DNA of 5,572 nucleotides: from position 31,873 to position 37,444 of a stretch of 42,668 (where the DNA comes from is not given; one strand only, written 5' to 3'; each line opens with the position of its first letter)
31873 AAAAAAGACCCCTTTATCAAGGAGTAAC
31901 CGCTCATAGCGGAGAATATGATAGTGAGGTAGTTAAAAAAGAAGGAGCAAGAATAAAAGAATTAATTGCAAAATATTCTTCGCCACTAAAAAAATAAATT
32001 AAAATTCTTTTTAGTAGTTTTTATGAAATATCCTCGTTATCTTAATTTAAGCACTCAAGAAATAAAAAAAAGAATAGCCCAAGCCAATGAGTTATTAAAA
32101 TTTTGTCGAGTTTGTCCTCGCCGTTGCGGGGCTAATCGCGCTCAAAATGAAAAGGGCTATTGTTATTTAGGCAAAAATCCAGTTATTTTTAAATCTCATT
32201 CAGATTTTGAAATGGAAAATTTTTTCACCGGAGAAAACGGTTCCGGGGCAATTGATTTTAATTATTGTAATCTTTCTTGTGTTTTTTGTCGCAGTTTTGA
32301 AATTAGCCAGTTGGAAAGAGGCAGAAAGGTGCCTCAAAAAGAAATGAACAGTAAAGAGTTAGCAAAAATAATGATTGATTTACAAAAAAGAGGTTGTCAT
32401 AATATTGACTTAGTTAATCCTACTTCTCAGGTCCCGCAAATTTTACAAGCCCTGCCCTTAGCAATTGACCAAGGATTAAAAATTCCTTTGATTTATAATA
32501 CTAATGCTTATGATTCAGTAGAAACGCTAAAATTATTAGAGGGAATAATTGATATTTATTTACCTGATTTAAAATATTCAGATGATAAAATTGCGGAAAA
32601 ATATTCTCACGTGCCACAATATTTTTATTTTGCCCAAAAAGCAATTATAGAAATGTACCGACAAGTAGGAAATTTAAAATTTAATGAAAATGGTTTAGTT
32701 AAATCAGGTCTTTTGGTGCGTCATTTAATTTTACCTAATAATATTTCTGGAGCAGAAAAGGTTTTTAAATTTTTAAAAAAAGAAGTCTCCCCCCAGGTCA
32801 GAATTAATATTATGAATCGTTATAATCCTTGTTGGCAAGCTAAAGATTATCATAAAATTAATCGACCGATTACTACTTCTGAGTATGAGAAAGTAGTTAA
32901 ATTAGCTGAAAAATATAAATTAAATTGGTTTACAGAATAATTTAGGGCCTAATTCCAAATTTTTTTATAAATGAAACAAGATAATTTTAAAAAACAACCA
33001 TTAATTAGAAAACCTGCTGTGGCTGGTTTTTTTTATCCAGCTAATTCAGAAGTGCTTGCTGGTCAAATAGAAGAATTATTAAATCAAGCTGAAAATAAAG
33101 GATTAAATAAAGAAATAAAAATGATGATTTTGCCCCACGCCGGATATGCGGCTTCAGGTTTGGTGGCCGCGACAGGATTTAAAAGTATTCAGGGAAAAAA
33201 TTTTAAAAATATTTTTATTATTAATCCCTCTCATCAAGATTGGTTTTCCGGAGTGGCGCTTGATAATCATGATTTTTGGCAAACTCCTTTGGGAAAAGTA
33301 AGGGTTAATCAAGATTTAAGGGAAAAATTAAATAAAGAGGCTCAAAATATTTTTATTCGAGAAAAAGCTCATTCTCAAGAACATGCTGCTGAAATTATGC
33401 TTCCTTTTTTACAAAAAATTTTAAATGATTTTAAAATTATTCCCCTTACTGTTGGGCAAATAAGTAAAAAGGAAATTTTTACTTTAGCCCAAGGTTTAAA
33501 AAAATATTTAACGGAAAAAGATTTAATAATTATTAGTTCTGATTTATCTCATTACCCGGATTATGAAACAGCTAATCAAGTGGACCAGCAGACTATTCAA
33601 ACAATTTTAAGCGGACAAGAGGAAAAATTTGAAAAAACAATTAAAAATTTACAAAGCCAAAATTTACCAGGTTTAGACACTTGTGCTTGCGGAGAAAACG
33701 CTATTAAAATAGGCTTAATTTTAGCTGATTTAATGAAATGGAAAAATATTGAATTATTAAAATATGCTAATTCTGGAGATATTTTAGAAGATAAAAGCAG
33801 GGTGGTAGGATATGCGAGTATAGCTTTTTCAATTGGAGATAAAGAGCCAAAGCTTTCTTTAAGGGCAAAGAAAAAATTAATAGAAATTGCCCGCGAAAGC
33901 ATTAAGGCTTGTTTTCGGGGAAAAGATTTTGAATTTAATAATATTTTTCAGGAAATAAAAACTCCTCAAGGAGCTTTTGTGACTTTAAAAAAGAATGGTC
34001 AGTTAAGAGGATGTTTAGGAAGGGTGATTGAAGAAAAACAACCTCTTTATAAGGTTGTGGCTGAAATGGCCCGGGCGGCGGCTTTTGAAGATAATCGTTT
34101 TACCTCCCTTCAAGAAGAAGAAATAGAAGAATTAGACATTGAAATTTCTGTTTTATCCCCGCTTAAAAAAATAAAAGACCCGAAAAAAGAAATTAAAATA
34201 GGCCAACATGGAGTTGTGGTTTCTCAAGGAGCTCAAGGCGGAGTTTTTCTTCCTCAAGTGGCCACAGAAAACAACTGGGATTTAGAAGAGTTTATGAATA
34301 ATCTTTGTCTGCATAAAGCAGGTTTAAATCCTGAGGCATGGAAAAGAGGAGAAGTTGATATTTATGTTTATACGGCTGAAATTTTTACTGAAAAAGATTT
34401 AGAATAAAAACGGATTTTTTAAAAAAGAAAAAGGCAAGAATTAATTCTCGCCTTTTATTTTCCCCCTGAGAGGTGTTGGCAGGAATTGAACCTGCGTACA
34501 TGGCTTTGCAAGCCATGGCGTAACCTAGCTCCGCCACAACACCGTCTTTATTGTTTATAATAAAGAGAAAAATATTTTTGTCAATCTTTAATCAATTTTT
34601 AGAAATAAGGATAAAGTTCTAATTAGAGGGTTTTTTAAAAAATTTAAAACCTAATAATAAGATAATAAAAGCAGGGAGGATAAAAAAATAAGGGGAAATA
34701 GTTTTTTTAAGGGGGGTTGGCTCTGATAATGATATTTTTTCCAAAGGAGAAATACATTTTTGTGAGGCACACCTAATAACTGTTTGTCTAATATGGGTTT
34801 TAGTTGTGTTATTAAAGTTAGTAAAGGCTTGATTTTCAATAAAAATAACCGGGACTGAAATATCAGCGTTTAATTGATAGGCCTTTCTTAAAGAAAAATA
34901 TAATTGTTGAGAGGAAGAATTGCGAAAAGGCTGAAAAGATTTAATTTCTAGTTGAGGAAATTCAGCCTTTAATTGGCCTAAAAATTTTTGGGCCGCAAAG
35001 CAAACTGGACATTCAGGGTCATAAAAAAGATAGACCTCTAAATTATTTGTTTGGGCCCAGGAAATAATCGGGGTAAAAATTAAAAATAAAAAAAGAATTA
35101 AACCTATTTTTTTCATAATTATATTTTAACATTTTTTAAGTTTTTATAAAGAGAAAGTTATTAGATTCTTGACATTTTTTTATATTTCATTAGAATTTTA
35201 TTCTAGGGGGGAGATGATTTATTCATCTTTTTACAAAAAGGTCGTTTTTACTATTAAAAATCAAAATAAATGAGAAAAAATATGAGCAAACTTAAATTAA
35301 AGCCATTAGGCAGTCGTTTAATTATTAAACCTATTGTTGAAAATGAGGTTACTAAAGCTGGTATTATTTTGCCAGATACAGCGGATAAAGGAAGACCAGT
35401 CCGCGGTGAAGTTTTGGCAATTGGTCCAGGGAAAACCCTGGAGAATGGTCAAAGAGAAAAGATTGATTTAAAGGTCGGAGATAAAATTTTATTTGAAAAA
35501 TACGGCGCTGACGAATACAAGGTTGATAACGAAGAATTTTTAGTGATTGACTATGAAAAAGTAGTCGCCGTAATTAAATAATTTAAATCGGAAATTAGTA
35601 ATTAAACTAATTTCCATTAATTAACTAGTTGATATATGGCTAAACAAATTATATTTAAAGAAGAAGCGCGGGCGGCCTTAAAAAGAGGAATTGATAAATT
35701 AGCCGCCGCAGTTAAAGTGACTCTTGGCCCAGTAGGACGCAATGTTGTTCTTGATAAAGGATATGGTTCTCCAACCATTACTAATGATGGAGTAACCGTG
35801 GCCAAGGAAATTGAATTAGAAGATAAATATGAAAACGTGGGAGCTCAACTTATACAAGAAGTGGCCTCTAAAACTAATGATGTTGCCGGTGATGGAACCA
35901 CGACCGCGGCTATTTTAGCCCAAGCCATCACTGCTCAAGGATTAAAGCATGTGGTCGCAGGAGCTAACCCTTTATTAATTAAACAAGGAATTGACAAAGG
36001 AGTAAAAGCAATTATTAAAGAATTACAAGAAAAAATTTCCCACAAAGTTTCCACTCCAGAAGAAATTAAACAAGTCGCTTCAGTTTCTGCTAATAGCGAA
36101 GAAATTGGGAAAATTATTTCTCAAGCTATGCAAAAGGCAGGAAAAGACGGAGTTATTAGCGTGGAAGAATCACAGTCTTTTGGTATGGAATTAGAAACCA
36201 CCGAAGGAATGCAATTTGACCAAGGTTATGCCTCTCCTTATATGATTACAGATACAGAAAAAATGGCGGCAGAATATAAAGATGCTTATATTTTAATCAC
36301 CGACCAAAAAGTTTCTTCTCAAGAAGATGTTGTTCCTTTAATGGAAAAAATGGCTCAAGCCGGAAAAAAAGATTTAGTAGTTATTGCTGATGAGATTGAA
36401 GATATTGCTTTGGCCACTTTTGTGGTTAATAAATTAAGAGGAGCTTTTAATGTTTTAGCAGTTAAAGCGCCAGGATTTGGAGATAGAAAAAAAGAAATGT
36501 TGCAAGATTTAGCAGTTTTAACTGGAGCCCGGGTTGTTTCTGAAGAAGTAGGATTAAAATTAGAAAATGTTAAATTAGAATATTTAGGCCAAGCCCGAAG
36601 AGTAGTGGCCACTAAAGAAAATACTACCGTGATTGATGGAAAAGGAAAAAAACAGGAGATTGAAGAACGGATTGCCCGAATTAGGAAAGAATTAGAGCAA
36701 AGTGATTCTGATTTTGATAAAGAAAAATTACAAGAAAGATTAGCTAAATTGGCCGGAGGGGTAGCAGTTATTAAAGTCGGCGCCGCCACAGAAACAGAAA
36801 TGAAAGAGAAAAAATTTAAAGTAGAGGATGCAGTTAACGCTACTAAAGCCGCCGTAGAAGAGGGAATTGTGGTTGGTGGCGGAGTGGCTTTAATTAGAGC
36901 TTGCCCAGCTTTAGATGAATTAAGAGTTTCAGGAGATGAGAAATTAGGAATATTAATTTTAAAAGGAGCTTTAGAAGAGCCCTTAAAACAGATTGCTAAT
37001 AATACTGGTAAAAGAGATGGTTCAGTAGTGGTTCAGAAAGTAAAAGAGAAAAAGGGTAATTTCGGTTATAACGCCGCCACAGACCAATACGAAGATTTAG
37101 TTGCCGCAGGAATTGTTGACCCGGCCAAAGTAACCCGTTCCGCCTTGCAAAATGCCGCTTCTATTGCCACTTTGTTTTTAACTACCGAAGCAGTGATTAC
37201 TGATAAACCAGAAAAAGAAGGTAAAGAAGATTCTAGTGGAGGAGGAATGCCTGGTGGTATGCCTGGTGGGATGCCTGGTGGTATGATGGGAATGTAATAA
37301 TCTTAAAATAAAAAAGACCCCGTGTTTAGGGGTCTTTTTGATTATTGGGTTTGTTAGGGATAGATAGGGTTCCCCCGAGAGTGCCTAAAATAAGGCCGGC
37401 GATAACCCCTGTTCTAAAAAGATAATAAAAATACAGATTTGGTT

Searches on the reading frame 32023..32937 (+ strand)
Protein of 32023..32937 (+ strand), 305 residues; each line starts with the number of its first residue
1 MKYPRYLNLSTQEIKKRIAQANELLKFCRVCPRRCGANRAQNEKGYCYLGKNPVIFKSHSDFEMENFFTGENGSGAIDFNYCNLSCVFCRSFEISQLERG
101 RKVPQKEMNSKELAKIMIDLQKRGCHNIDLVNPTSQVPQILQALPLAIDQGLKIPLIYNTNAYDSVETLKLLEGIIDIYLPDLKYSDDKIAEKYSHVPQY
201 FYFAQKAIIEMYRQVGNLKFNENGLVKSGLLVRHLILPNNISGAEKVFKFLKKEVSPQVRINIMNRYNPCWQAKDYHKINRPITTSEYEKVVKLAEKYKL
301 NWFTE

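Call 66: search_protein_families(library=pfam, proteins=[window:32023-32937:+], max_evalue=0.001)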
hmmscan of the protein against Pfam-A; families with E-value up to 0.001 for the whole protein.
window:32023-32937:+ (305 aa): 1 family
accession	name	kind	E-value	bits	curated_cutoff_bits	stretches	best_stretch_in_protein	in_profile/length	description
PF04055.27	Radical_SAM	-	8.6e-08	33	29.5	1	79-216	4-140/166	Radical SAM superfamily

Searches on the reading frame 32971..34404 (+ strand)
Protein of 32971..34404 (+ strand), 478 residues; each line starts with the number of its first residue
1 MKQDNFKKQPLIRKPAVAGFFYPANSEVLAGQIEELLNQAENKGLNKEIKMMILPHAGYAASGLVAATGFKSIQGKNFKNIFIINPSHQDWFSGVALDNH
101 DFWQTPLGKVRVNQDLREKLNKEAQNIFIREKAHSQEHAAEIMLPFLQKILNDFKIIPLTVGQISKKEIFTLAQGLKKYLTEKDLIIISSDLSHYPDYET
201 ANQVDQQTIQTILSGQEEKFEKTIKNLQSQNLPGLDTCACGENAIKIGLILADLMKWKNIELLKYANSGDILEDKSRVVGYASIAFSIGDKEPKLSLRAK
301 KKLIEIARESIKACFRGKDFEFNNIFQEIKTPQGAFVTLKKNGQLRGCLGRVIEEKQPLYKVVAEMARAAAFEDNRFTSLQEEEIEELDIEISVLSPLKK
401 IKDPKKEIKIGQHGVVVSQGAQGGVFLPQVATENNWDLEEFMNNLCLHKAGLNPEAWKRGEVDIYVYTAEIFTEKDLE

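Call 8: search_protein_families(library=ncbifam, proteins=[window:32971-34404:+], max_evalue=0.00001)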
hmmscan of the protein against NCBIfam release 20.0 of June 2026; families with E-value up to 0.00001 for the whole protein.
window:32971-34404:+ (478 aa): 5 families
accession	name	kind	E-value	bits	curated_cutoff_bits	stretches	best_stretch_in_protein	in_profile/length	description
TIGR04336.1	AmmeMemoSam_B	hypoth_equivalog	1.8e-75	253.7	26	1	13-286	1-270/270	AmmeMemoRadiSam system protein B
NF001987.0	PRK00782.1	equivalog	1e-60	205.3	295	1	12-286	2-265/267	MEMO1 family protein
TIGR04335.1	AmmeMemoSam_A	hypoth_equivalog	4.4e-52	176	99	1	302-472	2-175/175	AmmeMemoRadiSam system protein A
NF002000.0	PRK00801.1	equivalog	3.3e-42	143.9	273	1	295-475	4-187/201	hypothetical protein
TIGR00296.1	TIGR00296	hypoth_equivalog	1.5e-39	135.8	91.05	1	295-476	4-192/200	TIGR00296 family protein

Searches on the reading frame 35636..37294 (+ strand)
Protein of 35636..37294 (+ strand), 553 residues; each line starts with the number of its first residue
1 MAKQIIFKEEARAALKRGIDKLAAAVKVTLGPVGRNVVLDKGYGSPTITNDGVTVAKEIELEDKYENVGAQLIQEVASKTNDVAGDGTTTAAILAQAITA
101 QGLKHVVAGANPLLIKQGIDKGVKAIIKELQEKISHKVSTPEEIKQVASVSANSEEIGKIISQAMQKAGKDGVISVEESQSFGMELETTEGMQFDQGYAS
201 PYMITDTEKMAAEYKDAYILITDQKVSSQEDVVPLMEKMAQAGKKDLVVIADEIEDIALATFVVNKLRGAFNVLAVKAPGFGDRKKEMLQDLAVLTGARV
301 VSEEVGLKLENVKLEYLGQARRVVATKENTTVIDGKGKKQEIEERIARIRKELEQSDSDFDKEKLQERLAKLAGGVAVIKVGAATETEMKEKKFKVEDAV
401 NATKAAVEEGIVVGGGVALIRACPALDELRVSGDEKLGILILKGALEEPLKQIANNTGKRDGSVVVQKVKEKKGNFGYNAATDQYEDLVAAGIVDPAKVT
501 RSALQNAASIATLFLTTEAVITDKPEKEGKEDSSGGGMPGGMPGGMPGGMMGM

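Call 8: search_protein_families(library=ncbifam, proteins=[window:35636-37294:+], max_evalue=0.00001)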
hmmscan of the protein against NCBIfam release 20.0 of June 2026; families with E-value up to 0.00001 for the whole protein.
window:35636-37294:+ (553 aa): 18 families
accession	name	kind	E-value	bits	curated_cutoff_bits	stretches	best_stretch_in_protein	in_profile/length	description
NF000592.1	PRK00013.1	subfamily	3.7e-237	787.9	397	1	2-525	1-524/524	chaperonin GroEL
TIGR02348.1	GroEL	equivalog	3.1e-236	784.9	582.1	1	2-527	1-526/526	chaperonin GroEL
NF009487.0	PRK12849.1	subfamily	7.1e-233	773.8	352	1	1-538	1-537/543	chaperonin GroEL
NF009489.0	PRK12851.1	subfamily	1.9e-231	769.2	464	1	1-532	2-532/541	chaperonin GroEL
NF009488.0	PRK12850.1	subfamily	7.7e-231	767.3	475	1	1-536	2-536/544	chaperonin GroEL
NF010704.0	PRK14104.1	subfamily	3.8e-200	665.8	1041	1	2-545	3-543/546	chaperonin GroEL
NF038369.1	GroEL3_Chlamy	exception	3.5e-71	240.4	600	1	9-521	10-506/506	variant chaperonin GroEL3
NF038370.1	GroEL2_Chlamy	exception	1.4e-65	222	600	1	26-526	26-524/533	variant chaperonin GroEL2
NF041083.2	thermosome_beta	equivalog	1.1e-25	90.6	400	2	20-180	27-183/520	thermosome subunit beta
NF041082.2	thermosome_alpha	equivalog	3.6e-25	88.8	450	2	21-186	28-189/519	thermosome subunit alpha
TIGR02339.1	thermosome_arch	subfamily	3.5e-24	85.4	671.1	2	21-206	27-217/521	thermosome subunit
TIGR02345.1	chap_CCT_eta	equivalog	3.9e-19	68.4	669.2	2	20-159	28-166/523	T-complex protein 1 subunit eta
TIGR02347.1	chap_CCT_zeta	equivalog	2.9e-18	65.7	587.15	2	21-193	27-195/531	T-complex protein 1 subunit zeta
TIGR02343.1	chap_CCT_epsi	equivalog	1.6e-17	63.4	710.5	1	21-176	38-191/532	T-complex protein 1 subunit epsilon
TIGR02342.1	chap_CCT_delta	equivalog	7.9e-14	51.1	695.35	1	20-179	19-174/517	T-complex protein 1 subunit delta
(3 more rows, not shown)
